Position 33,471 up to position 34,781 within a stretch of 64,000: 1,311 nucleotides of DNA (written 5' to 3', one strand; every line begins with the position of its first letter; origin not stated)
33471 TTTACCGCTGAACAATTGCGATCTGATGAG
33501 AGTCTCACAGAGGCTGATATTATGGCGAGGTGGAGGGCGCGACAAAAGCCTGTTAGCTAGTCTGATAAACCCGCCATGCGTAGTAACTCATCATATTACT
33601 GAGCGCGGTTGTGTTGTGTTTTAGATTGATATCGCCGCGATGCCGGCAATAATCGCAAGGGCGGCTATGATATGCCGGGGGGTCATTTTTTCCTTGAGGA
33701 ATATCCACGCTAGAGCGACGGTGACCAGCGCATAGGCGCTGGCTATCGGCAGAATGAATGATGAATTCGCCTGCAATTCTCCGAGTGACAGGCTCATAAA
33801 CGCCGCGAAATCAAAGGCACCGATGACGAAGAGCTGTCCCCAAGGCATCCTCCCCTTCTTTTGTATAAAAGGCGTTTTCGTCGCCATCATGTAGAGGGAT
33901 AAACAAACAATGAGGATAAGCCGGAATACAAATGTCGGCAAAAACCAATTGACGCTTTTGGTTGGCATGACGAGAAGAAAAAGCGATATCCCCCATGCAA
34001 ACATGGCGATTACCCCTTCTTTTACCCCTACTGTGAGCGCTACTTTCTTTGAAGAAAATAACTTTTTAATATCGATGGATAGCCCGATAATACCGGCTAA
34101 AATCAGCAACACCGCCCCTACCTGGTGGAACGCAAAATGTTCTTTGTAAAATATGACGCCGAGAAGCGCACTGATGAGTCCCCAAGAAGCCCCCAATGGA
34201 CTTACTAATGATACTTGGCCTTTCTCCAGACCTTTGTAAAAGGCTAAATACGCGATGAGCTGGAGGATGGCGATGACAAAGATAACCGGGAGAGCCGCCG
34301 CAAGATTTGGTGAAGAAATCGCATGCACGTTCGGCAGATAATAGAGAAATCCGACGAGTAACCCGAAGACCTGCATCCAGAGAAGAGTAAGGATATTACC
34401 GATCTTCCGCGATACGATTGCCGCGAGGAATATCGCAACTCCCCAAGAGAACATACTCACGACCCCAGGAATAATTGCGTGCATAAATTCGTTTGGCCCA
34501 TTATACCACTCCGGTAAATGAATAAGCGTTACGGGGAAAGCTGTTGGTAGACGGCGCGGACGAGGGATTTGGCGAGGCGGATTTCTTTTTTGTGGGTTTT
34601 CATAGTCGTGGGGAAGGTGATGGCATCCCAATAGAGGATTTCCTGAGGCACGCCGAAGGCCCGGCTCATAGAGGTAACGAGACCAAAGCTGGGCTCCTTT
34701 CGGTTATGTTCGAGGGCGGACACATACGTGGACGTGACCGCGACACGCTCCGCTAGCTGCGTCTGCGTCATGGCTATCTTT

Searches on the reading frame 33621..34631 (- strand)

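Call 63: search_protein_families(library=pfam, max_evalue=0.01, proteins=[window:33621-34631:-])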
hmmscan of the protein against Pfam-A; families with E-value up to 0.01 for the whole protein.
window:33621-34631:- (336 aa): 1 family
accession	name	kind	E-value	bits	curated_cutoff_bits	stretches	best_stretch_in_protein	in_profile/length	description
PF00892.27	EamA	-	1.3e-24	87.4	28.2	2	53-185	4-134/135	EamA-like transporter family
